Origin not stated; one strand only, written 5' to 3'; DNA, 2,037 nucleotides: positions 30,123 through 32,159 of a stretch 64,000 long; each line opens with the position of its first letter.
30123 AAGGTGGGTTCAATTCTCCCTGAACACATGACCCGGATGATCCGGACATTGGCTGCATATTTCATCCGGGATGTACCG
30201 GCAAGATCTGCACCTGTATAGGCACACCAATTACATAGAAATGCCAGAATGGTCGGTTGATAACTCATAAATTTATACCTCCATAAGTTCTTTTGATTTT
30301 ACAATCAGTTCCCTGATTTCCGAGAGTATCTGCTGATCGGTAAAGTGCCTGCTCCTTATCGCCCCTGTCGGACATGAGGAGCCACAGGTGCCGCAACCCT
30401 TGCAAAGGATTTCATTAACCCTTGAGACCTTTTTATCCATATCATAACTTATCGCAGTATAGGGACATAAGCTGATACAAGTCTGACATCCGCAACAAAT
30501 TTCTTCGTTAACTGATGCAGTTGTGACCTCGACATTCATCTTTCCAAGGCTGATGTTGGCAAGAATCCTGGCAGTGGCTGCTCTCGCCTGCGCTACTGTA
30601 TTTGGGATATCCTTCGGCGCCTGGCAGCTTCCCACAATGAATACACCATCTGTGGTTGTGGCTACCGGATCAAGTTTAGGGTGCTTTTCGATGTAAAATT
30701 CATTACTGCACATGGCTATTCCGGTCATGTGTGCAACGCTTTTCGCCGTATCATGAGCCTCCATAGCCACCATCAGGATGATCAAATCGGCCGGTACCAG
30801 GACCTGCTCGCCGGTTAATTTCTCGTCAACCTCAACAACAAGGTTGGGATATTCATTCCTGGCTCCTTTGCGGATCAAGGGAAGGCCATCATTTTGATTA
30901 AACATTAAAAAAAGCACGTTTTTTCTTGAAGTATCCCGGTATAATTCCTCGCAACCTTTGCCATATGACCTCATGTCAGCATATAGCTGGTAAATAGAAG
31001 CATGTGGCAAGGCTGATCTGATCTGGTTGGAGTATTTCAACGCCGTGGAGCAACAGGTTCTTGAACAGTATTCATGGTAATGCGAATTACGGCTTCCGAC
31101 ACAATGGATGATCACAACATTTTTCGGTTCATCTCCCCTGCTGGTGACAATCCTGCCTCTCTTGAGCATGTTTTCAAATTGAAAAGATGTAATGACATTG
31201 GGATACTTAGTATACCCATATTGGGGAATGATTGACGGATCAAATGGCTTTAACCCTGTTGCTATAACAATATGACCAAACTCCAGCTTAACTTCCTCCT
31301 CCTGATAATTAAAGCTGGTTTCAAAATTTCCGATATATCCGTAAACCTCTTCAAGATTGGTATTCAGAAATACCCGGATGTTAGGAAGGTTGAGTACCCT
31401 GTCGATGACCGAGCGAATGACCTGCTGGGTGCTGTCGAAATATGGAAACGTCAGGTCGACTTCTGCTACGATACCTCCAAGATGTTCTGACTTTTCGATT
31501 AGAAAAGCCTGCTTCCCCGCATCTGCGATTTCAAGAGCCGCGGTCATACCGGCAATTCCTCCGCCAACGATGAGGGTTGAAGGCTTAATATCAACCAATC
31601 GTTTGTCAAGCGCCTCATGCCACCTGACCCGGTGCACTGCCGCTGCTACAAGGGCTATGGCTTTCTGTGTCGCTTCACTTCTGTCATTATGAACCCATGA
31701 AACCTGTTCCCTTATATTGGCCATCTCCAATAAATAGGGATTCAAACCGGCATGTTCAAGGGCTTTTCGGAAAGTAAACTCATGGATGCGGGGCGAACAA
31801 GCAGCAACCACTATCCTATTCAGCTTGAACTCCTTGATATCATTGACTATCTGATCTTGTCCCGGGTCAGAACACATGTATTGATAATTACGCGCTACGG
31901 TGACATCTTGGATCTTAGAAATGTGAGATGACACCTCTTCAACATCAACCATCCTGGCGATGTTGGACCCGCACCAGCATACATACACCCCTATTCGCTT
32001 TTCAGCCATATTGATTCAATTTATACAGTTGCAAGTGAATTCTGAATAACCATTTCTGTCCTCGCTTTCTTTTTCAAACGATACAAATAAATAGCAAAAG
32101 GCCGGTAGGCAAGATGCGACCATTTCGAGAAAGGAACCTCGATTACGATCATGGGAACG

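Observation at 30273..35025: Two HdrA paralogs with complementary domain and cofactor-ligand loss, suggesting an obligate heterodimer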

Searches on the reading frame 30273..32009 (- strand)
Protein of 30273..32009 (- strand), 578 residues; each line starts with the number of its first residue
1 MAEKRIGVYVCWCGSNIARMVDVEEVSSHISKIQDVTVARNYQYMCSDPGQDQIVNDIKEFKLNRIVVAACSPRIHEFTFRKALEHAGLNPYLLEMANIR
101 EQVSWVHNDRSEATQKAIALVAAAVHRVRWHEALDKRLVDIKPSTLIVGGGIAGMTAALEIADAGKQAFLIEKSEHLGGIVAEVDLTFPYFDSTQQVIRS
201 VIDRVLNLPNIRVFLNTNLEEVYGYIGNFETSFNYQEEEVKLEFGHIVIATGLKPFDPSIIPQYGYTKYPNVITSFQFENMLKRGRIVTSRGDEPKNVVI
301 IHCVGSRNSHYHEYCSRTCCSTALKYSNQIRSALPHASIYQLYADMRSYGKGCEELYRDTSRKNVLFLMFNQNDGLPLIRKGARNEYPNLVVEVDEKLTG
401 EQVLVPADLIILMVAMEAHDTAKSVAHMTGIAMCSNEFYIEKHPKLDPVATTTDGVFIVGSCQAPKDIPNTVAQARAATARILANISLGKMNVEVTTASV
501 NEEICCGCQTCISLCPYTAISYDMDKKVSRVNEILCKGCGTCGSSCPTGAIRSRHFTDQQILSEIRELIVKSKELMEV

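Call 4: search_protein_families(library=pfam, proteins=[window:30273-32009:-], max_evalue=0.01)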
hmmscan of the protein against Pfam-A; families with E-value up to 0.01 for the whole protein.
window:30273-32009:- (578 aa): 16 families
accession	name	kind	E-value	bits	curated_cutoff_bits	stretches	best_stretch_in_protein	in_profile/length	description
PF07992.20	Pyr_redox_2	-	6.2e-12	46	26.1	1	145-264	3-119/291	Pyridine nucleotide-disulphide oxidoreductase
PF00037.32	Fer4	-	4e-09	36.3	21.1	2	531-552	3-24/24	4Fe-4S binding domain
PF12831.13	FAD_oxidored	-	4.7e-08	33.2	27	1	146-205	3-64/416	FAD dependent oxidoreductase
PF14697.11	Fer4_21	-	6.7e-08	33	35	1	498-551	1-57/59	4Fe-4S dicluster domain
PF13450.12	NAD_binding_8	-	1.7e-07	31.8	21.9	1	147-184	1-38/68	NAD(P)-binding Rossmann-like domain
PF00890.30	FAD_binding_2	-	1.1e-06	28.6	20.4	1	146-179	3-36/414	FAD binding domain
PF13237.11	Fer4_10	-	3.6e-06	27.3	25.5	1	500-547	4-53/53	4Fe-4S dicluster domain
PF13187.11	Fer4_9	-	8.3e-06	26.2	27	1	505-551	2-52/52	4Fe-4S dicluster domain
PF13484.11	Fer4_16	-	8.4e-06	26.9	30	1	536-563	2-31/66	4Fe-4S double cluster binding domain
PF03486.20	HI0933_like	-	1.8e-05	24.7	50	1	145-178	3-36/244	HI0933-like protein Rossmann domain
PF25160.1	LdpA_Fe-S-bd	-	5.1e-05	23.4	27.6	1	511-554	9-46/49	LdpA Fe-S cluster-binding domain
PF12838.12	Fer4_7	-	0.00011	23.1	27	1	505-550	2-52/52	4Fe-4S dicluster domain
PF01266.30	DAO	-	0.00013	22.1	27.9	1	146-178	3-35/353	FAD dependent oxidoreductase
PF01494.25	FAD_binding_3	-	0.00075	19.3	22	1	145-175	4-34/349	FAD binding domain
PF12837.12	Fer4_6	-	0.0028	18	25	0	531-551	4-24/24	4Fe-4S binding domain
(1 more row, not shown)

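Call 6: search_solved_structures(query=window:30273-32009:-, show_alignments=2)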
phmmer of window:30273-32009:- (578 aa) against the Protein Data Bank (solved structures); distinct sequences matched with E-value up to 0.001: 36.
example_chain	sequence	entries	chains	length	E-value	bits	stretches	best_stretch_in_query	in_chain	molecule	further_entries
5odc_A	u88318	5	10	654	1.5e-136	459.5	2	232-566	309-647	Heterodisulfide reductase, subunit A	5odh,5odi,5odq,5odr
8rvu_a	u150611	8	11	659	1.9e-135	455.8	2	235-567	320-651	H(2):CoB-CoM heterodisulfide,ferredoxin reductase subunit A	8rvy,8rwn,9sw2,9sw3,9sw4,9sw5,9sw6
8rvv_A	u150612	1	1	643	1.6e-134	452.7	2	234-566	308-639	H(2):CoB-CoM heterodisulfide,ferredoxin reductase subunit A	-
9sfi_A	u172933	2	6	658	5.2e-132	444.5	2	233-574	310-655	CoB--CoM heterodisulfide reductase iron-sulfur subunit A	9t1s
7bkb_A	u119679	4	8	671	2.9e-128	432.1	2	234-566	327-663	CoB--CoM heterodisulfide reductase iron-sulfur subunit A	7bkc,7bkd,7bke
6tjr_A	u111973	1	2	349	5.7e-36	127.4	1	145-489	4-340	Fumarate reductase/succinate dehydrogenase flavoprotein domain protein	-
9sw6_G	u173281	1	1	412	5.6e-08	35.1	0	504-566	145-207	Polyferredoxin protein MvhB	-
7np8_A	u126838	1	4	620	3.9e-06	29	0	498-550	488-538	Coenzyme F420-dependent sulfite reductase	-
9sfi_O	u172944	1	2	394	4.4e-05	25.5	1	494-551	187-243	Ferredoxin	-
5c4i_B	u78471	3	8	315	4.6e-05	25.4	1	492-552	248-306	Oxalate oxidoreductase subunit delta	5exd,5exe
7npa_A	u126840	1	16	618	0.0001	24.3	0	499-548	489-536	Coenzyme F420-dependent sulfite reductase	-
7qv7_D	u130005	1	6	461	0.00013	24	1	498-550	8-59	Hydrogen dependent carbon dioxide reductase subunit HydA2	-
6qii_G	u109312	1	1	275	0.00013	23.9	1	499-566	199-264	Coenzyme F420 hydrogenase subunit gamma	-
5t5i_F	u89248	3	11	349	0.00016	23.6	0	500-553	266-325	Tungsten formylmethanofuran dehydrogenase subunit fwdF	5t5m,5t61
6qgr_G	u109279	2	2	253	0.00019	23.4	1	499-564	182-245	Coenzyme F420 hydrogenase subunit gamma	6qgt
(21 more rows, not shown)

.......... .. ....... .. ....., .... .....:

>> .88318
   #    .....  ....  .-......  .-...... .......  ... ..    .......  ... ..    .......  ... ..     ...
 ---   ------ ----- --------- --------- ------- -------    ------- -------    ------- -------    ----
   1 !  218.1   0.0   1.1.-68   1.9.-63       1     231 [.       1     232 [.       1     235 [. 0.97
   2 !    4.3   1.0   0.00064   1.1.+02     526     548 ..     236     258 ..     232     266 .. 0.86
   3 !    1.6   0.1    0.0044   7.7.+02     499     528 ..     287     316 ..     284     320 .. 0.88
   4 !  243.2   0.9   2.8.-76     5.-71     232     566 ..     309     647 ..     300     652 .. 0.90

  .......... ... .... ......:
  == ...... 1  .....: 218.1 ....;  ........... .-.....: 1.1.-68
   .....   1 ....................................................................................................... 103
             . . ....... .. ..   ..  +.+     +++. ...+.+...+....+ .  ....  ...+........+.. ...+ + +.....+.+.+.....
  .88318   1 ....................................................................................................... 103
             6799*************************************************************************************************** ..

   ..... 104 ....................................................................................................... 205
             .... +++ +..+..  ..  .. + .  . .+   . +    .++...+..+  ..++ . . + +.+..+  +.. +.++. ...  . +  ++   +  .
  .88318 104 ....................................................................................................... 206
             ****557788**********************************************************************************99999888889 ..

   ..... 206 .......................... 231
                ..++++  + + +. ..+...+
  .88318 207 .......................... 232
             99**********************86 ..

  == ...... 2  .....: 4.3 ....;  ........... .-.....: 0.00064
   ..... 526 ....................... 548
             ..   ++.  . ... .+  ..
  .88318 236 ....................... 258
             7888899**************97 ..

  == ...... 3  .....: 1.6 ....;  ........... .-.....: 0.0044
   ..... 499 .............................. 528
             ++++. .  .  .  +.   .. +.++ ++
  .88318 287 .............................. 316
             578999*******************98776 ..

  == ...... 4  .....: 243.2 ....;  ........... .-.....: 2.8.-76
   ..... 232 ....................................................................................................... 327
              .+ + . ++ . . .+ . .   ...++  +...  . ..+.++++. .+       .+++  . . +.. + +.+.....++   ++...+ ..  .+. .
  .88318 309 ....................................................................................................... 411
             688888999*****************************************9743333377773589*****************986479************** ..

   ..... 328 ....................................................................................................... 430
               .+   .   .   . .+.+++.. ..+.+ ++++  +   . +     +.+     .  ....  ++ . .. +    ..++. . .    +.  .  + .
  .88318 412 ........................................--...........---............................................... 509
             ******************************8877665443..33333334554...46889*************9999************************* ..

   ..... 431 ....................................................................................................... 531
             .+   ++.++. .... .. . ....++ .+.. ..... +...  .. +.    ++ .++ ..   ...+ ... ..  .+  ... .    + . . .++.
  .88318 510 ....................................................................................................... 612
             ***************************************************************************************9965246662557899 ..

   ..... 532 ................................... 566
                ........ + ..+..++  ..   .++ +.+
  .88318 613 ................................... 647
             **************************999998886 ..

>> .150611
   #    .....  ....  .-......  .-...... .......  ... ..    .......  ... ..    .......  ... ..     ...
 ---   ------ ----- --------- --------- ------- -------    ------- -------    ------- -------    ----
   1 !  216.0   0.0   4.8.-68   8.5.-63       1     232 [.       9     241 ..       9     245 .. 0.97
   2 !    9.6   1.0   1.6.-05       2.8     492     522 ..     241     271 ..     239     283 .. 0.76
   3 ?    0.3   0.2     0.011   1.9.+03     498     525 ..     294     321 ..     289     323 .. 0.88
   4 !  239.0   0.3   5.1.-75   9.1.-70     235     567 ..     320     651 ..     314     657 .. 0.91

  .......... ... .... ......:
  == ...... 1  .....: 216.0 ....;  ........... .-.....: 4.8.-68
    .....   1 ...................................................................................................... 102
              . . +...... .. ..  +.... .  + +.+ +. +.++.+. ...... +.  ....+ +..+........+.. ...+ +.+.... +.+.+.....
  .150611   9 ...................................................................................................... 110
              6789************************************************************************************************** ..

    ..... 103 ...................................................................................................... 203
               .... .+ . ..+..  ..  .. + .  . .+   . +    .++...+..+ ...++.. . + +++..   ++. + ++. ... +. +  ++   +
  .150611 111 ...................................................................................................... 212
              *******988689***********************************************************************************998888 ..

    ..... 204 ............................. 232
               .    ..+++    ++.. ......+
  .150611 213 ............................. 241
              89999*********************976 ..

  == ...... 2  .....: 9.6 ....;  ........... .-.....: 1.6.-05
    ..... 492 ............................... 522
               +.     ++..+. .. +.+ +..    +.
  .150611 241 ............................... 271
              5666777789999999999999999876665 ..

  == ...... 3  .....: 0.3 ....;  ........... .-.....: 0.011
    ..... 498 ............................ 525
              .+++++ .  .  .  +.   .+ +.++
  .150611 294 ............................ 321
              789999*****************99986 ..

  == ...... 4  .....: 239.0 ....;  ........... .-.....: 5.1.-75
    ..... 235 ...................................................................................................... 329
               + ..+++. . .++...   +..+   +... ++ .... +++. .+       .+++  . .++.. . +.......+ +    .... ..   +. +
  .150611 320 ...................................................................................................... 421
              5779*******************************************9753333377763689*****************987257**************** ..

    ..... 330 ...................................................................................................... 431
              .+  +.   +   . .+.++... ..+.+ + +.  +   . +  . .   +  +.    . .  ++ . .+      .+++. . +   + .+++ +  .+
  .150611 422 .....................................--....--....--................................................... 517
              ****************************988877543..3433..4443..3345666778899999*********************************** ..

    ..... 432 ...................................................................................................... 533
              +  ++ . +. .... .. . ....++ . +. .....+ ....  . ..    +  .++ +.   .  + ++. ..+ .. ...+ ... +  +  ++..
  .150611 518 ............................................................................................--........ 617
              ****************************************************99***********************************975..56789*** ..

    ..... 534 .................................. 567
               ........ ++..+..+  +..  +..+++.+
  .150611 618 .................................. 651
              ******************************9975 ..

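Call 8: search_protein_families(library=ncbifam, proteins=[window:30273-32009:-], max_evalue=0.001)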
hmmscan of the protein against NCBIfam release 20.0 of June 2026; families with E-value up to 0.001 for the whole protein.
window:30273-32009:- (578 aa): 88 families (the best 25 are shown)
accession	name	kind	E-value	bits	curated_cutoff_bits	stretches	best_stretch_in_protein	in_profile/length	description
NF040770.1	hetero_SS_HdrA2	exception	2.4e-169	565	1100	2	232-574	306-646/777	CoB-CoM heterodisulfide reductase HdrA2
NF041778.1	hetero_SS_HdrA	equivalog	3.3e-126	422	1400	2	232-572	316-654/771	ferredoxin:CoB-CoM heterodisulfide reductase subunit HdrA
NF041891.1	hdrA_Methbact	equivalog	9.1e-120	401.1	1300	2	233-573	304-640/762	ferredoxin:CoB-CoM heterodisulfide reductase subunit HdrA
NF009410.0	PRK12771.1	subfamily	2.3e-13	49.6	516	2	145-220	141-213/566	NAD(P)-binding protein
NF007204.0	PRK09625.1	equivalog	1.6e-10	41.1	125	1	475-559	33-114/133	pyruvate flavodoxin oxidoreductase subunit delta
TIGR02179.1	PorD_KorD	subfamily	8e-10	38.7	60.05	1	499-552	21-73/78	2-oxoacid:acceptor oxidoreductase, delta subunit, pyruvate/2-ketoisovalerate family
TIGR01944.1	rnfB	subfamily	8.6e-10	38.5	68.7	1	493-559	103-168/190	RnfABCDGE type electron transport complex subunit B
TIGR02700.1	flavo_MJ0208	hypoth_equivalog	2.2e-09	36.9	251.35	1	452-553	95-196/234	dihydromethanopterin reductase (acceptor)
NF040864.1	HgcB_ferredoxin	equivalog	3.5e-08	33.2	99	1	494-553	5-63/93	mercury methylation ferredoxin HgcB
NF045790.1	OxalOxreddelta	equivalog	7.9e-08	31.8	230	1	497-552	254-307/316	oxalate oxidoreductase subunit delta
NF040684.1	PorD_Arch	equivalog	1.6e-07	31.3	120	1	500-553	29-81/85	pyruvate synthase subunit PorD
TIGR03224.1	benzo_boxA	equivalog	1.9e-07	30.3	459.2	1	500-553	7-58/411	benzoyl-CoA 2,3-epoxidase subunit BoxA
NF007202.0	PRK09623.1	equivalog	2.1e-07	31.2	166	1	497-552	45-99/105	3-methyl-2-oxobutanoate dehydrogenase subunit delta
NF045874.1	Vhu_polyferre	exception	2.2e-07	29.9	600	1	480-552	173-244/381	F420-non-reducing hydrogenase associated-polyferredoxin VhuB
NF005560.0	PRK07233.1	equivalog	4.4e-07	29.1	252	1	146-185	4-43/435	hypothetical protein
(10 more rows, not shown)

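Call 40: find_homologous_proteins(query=window:30273-32009:-, max_evalue=1e-20)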
Query window:30273-32009:- (578 aa): 7989 proteins with E <= 1e-20 among 8000 candidates; the best 120 are listed.
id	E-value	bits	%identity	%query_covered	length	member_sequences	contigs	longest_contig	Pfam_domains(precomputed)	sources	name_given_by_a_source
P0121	0.0e+0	1269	96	100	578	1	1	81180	PF14697.12,PF13450.13,PF00890.31,PF07992.21,PF00037.33,PF03486.21,PF13484.12,PF12838.13,PF13187.12,PF12831.14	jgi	jgi:heterodisulfide reductase subunit A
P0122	0.0e+0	1218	90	100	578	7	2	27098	PF14697.12,PF13450.13,PF07992.21,PF03486.21,PF13484.12,PF12838.13,PF12831.14,PF01266.31,PF00890.31,PF00037.33,PF25160.2,PF13237.12,PF13187.12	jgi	jgi:heterodisulfide reductase subunit A2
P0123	0.0e+0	1211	90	100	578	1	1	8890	PF14697.12,PF01266.31,PF13450.13,PF00890.31,PF07992.21,PF00037.33,PF03486.21,PF13484.12,PF13187.12,PF12831.14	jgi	jgi:heterodisulfide reductase subunit A2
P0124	0.0e+0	1204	89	100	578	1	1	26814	PF14697.12,PF13450.13,PF07992.21,PF03486.21,PF13484.12,PF12838.13,PF12831.14,PF01266.31,PF00890.31,PF00037.33,PF25160.2,PF13187.12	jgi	jgi:heterodisulfide reductase subunit A2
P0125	0.0e+0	1196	89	100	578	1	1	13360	PF14697.12,PF13450.13,PF00890.31,PF07992.21,PF00037.33,PF13484.12,PF12838.13,PF13187.12,PF12831.14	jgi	jgi:heterodisulfide reductase subunit A2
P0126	0.0e+0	1189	89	100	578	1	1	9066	PF14697.12,PF13450.13,PF00890.31,PF07992.21,PF00037.33,PF13484.12,PF12838.13,PF13187.12,PF12831.14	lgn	-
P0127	0.0e+0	1189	90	98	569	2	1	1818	PF14697.12,PF13450.13,PF07992.21,PF12837.13,PF03486.21,PF13484.12,PF12838.13,PF12831.14,PF00890.31,PF00037.33,PF13237.12,PF13187.12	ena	-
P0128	0.0e+0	1138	83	100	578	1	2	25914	PF14697.12,PF13450.13,PF07992.21,PF12837.13,PF03486.21,PF13484.12,PF12838.13,PF12831.14,PF01266.31,PF00890.31,PF00037.33,PF13237.12,PF13187.12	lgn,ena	-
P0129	0.0e+0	1133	83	100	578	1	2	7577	PF14697.12,PF00890.31,PF07992.21,PF00037.33,PF03486.21,PF12838.13,PF13187.12,PF12831.14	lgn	-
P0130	0.0e+0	1132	85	100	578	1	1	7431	PF14697.12,PF13450.13,PF00890.31,PF07992.21,PF12837.13,PF00037.33,PF13187.12,PF12831.14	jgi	jgi:heterodisulfide reductase subunit A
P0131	0.0e+0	1127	82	100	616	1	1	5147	PF14697.12,PF07992.21,PF12837.13,PF00037.33,PF03486.21,PF13484.12,PF12838.13,PF13237.12,PF13187.12,PF12831.14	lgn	-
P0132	0.0e+0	1123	82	100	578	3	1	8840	PF14697.12,PF07992.21,PF12837.13,PF00037.33,PF03486.21,PF13484.12,PF12838.13,PF13237.12,PF13187.12,PF12831.14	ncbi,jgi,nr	ncbi:MAG: CoB--CoM heterodisulfide reductase iron-sulfur subunit A family protein [Bacteroidales bac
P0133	0.0e+0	1118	81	100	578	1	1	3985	PF14697.12,PF13450.13,PF00890.31,PF07992.21,PF00037.33,PF13484.12,PF12838.13,PF13187.12,PF12831.14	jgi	jgi:heterodisulfide reductase subunit A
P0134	0.0e+0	1114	81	100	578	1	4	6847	PF14697.12,PF01266.31,PF13450.13,PF00890.31,PF07992.21,PF00037.33,PF03486.21,PF13484.12,PF13187.12,PF12831.14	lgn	-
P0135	0.0e+0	1110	81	100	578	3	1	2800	PF14697.12,PF13450.13,PF07992.21,PF03486.21,PF13484.12,PF12838.13,PF12831.14,PF01266.31,PF00890.31,PF00037.33,PF25160.2,PF13187.12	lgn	-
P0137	0.0e+0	1103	81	100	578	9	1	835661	PF14697.12,PF13450.13,PF00890.31,PF07992.21,PF12837.13,PF00037.33,PF13484.12,PF12838.13,PF13237.12,PF13187.12,PF12831.14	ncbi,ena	-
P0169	2.6e-269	913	66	100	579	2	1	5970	PF14697.12,PF13450.13,PF07992.21,PF12837.13,PF03486.21,PF13484.12,PF12838.13,PF01134.29,PF12831.14,PF01266.31,PF00890.31,PF00037.33,PF13738.13,PF25160.2,PF13237.12,PF13187.12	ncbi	ncbi:CoB--CoM heterodisulfide reductase iron-sulfur subunit A family protein [candidate division KSB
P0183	4.2e-267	905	66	98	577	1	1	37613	PF14697.12,PF13450.13,PF07992.21,PF12837.13,PF03486.21,PF13484.12,PF12838.13,PF12831.14,PF01266.31,PF00890.31,PF00037.33,PF13738.13,PF13187.12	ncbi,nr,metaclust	ncbi:MAG: hypothetical protein A2V66_08915 [Ignavibacteria bacterium RBG_13_36_8]|nr:MAG: hypothetic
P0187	1.0e-266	904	65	100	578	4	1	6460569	PF14697.12,PF13450.13,PF07992.21,PF03486.21,PF13484.12,PF12838.13,PF12831.14,PF01266.31,PF00890.31,PF00037.33,PF13738.13,PF13237.12,PF13187.12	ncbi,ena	-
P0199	5.3e-265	898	66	100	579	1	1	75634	PF14697.12,PF13450.13,PF07992.21,PF12837.13,PF13484.12,PF12838.13,PF12831.14,PF00890.31,PF00037.33,PF13738.13,PF25160.2,PF13237.12,PF13187.12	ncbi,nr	ncbi:CoB--CoM heterodisulfide reductase iron-sulfur subunit A family protein [Draconibacterium sp.]|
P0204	4.6e-264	895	65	98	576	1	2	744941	PF14697.12,PF13450.13,PF07992.21,PF03486.21,PF13484.12,PF12838.13,PF12831.14,PF01266.31,PF00890.31,PF00037.33,PF13738.13,PF25160.2,PF13237.12,PF13187.12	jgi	jgi:heterodisulfide reductase subunit A2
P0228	3.1e-262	889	65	98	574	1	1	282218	PF14697.12,PF13450.13,PF07992.21,PF03486.21,PF13484.12,PF12838.13,PF12831.14,PF01266.31,PF00890.31,PF00037.33,PF25160.2,PF13237.12,PF13187.12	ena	-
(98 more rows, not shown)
